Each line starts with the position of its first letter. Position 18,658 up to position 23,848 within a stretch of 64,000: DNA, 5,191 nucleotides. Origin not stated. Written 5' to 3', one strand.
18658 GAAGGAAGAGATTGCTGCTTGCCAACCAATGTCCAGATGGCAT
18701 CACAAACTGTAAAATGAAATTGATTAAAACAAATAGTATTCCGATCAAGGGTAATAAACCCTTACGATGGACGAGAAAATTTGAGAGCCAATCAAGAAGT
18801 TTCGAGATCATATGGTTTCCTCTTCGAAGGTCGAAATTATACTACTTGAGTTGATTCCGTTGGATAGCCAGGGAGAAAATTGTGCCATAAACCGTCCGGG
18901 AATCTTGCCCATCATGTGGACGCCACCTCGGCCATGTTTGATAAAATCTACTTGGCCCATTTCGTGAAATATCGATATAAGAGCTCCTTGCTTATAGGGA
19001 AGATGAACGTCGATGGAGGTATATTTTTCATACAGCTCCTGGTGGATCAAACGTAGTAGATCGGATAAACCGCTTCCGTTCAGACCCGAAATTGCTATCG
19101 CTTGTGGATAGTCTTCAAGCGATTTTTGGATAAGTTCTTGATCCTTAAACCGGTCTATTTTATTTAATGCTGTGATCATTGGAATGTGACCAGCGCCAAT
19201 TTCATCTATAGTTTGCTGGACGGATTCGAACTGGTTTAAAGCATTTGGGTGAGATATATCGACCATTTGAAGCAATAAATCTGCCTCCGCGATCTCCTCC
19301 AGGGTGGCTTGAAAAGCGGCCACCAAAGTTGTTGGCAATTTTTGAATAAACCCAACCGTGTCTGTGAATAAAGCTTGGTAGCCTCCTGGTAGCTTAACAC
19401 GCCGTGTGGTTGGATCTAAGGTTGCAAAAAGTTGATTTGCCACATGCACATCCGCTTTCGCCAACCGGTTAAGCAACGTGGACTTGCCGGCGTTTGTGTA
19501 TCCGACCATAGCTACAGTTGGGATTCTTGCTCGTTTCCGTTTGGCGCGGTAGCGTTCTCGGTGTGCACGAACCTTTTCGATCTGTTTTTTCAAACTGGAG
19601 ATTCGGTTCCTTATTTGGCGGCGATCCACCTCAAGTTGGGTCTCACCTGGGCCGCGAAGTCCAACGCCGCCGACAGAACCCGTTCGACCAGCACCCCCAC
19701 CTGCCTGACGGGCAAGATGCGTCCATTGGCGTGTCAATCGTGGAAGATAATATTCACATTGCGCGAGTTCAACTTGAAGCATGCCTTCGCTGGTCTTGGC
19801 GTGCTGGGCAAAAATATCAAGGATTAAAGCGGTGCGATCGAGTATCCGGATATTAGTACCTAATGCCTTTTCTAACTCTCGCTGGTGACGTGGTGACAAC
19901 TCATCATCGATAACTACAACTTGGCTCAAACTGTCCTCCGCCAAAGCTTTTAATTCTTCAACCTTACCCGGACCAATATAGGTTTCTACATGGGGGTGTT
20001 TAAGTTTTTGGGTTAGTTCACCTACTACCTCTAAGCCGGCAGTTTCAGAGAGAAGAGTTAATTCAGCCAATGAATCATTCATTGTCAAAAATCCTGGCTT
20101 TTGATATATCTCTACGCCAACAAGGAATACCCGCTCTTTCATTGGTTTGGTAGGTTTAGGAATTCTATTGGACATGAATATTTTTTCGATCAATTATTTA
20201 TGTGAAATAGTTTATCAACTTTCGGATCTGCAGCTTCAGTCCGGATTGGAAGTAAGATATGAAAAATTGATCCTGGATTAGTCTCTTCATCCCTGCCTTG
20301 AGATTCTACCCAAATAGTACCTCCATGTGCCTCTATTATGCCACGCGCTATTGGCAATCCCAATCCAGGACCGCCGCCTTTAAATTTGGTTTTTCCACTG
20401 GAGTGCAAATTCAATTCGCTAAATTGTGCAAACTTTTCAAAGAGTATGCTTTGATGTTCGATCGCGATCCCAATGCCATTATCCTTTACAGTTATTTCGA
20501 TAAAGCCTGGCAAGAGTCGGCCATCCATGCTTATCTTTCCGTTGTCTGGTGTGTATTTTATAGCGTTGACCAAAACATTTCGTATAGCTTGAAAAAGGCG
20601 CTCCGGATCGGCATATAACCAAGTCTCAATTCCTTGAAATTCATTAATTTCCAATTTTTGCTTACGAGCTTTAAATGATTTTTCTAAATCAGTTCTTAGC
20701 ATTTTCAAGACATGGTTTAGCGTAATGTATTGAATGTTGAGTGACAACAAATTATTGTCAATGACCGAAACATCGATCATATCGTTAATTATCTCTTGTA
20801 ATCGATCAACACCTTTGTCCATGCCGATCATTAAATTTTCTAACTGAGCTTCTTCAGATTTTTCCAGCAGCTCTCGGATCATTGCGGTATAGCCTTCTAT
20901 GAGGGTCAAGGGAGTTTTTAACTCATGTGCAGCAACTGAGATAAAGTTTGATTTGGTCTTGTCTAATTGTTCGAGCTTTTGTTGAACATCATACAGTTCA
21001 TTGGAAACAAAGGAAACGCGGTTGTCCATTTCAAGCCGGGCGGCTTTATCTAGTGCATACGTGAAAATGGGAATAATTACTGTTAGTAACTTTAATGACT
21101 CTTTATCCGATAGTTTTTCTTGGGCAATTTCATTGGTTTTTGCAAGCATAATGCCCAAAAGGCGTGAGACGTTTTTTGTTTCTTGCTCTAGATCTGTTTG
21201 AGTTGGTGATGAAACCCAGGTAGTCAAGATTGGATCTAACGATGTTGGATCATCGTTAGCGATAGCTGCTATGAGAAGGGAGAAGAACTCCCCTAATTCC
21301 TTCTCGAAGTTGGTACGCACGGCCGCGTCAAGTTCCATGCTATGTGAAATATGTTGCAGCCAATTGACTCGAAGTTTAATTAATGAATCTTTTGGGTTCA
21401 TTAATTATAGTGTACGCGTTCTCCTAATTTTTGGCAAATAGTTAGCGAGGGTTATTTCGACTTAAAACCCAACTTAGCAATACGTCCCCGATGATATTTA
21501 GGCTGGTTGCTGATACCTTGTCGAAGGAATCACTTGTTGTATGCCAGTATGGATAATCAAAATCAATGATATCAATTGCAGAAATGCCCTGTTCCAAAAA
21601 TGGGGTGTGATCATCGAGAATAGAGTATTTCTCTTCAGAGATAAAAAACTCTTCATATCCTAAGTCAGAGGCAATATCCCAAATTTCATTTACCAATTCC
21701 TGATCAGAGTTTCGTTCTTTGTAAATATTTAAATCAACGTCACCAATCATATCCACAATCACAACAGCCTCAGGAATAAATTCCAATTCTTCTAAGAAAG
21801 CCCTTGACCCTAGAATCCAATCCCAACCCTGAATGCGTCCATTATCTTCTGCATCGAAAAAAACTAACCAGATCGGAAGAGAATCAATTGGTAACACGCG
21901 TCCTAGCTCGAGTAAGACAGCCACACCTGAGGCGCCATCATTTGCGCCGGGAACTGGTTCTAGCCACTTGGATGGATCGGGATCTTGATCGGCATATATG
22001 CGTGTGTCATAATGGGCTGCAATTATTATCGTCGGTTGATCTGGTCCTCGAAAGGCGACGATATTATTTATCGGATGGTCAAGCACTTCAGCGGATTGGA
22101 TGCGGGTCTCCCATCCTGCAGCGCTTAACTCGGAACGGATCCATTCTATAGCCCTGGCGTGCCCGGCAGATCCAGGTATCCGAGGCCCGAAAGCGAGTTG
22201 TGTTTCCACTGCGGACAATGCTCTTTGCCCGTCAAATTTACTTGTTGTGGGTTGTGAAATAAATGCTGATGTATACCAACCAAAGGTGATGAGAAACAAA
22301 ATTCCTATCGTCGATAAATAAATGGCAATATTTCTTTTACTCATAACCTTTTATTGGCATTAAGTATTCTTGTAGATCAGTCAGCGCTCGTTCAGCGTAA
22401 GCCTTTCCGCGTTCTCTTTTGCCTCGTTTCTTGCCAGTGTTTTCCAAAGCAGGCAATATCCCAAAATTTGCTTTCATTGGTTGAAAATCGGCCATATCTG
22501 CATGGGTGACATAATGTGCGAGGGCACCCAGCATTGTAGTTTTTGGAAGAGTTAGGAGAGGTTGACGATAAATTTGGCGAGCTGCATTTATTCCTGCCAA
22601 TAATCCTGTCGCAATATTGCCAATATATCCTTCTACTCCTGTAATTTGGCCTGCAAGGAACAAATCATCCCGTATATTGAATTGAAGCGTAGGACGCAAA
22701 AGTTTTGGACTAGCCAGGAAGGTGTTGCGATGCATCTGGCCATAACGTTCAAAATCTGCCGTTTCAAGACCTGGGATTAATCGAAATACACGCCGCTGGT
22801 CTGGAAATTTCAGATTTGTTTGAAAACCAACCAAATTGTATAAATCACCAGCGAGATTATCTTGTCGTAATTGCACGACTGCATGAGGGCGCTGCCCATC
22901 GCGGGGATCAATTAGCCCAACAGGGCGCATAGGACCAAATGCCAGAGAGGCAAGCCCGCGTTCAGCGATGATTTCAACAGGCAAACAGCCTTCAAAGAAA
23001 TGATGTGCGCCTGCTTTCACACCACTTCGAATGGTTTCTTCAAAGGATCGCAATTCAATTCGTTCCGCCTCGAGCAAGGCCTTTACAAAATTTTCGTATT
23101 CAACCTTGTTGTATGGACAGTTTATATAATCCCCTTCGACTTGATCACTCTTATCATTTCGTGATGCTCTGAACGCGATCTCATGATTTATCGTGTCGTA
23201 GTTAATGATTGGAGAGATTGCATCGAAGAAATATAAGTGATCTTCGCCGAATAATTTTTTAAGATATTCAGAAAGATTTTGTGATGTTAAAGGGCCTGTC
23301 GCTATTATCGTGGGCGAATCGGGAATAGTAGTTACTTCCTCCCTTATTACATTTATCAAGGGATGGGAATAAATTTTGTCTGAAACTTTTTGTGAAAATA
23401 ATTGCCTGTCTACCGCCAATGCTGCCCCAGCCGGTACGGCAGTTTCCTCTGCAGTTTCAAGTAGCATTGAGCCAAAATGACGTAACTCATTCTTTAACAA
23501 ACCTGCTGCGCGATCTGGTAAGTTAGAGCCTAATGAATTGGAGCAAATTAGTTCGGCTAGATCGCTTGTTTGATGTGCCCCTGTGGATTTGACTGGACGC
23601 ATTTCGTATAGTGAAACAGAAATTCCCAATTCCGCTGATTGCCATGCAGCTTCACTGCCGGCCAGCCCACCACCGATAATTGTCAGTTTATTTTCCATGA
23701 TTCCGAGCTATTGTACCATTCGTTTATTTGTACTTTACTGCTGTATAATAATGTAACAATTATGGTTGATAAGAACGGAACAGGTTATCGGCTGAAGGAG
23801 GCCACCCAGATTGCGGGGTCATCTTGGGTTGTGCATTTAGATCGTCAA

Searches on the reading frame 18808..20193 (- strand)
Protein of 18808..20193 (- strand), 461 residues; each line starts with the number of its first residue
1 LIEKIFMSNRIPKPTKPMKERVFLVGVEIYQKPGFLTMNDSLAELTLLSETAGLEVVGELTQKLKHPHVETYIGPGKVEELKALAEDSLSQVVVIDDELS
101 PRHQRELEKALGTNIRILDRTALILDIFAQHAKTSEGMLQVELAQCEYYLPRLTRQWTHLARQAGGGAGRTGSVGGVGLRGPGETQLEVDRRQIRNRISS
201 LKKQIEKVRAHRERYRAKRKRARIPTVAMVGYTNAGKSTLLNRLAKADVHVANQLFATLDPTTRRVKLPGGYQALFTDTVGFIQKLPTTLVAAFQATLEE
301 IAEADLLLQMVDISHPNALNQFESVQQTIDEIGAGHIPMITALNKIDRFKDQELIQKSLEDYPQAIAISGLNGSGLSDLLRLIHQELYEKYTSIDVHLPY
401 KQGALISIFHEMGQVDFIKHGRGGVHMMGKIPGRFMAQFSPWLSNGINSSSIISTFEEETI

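Call 15: search_protein_families(library=pfam, proteins=[window:18808-20193:-], max_evalue=0.001)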
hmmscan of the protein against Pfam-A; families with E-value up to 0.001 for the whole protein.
window:18808-20193:- (461 aa): 11 families
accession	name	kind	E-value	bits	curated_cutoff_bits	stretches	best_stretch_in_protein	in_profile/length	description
PF16360.10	GTP-bdg_M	-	1.9e-30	105.6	29.5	1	131-219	1-79/79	GTP-binding GTPase Middle Region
PF13167.11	GTP-bdg_N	-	5.4e-29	101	25.4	1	40-129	2-89/89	GTP-binding GTPase N-terminal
PF01926.29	MMR_HSR1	-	2.1e-22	79.8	21.9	1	226-345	1-113/113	50S ribosome-binding GTPase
PF02421.24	FeoB_N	-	5.4e-08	32.9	27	1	226-354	2-123/156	Ferrous iron transport protein B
PF03193.22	RsgA_GTPase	-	9.1e-06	26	30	0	192-282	73-168/174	RsgA GTPase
PF19275.4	HflX_C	-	1.3e-05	25.6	26.4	1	360-417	7-64/102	HflX C-terminal domain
PF00009.33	GTP_EFTU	-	1.9e-05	24.8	26.5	0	303-385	92-184/188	Elongation factor Tu GTP binding domain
PF00005.33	ABC_tran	-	7.4e-05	23.8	25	0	226-255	13-42/137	ABC transporter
PF00350.29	Dynamin_N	-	7.9e-05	23.2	27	0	227-262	1-36/168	Dynamin family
PF16897.10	MMR_HSR1_Xtn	-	0.00041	20.7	35.2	1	335-387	54-104/106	C-terminal region of MMR_HSR1 domain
PF13191.12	AAA_16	-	0.00069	20.6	32.6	0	204-303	8-103/167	AAA ATPase domain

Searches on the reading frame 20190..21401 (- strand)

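Call 15: search_protein_families(library=pfam, proteins=[window:20190-21401:-], max_evalue=0.001)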
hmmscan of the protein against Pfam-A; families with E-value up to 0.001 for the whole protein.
window:20190-21401:- (403 aa): 2 families
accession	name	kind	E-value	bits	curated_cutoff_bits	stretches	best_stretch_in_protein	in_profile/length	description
PF02518.31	HATPase_c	-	9.5e-25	87.6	26.4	1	265-387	2-110/111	Histidine kinase-, DNA gyrase B-, and HSP90-like ATPase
PF00512.31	HisKA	-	5.9e-12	45.9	26.9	1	150-216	2-65/66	His Kinase A (phospho-acceptor) domain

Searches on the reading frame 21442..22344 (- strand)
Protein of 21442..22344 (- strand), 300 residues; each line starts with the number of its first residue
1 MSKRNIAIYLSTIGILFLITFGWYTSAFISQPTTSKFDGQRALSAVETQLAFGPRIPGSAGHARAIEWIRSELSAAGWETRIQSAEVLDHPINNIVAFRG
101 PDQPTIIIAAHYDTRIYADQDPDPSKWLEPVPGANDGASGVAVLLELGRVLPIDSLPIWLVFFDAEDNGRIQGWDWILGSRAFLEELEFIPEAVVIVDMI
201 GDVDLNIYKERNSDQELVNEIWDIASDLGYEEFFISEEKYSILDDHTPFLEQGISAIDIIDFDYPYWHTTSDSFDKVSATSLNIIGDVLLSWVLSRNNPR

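Call 15: search_protein_families(library=pfam, proteins=[window:21442-22344:-], max_evalue=0.001)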
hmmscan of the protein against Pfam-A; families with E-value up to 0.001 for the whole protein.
window:21442-22344:- (300 aa): 1 family
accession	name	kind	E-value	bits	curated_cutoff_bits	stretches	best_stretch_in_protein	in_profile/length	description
PF04389.22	Peptidase_M28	-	3.9e-27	95.7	21.3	1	95-292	3-192/193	Peptidase family M28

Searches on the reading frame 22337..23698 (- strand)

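Call 15: search_protein_families(library=pfam, proteins=[window:22337-23698:-], max_evalue=0.001)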
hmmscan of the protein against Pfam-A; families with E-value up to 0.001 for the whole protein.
window:22337-23698:- (453 aa): 5 families
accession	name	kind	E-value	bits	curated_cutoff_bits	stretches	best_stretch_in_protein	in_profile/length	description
PF01134.28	GIDA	-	1.5e-90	304.5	22.1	1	5-377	2-388/391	Glucose inhibited division protein A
PF01262.27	AlaDh_PNT_C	-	6.1e-05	23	23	1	4-39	30-65/214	Alanine dehydrogenase/PNT, C-terminal domain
PF13450.12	NAD_binding_8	-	7.8e-05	23.3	21.9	1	7-36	1-30/68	NAD(P)-binding Rossmann-like domain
PF12831.13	FAD_oxidored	-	0.00041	20.2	27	1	6-119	3-116/416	FAD dependent oxidoreductase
PF01266.30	DAO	-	0.00056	20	27.9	1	5-54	2-49/353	FAD dependent oxidoreductase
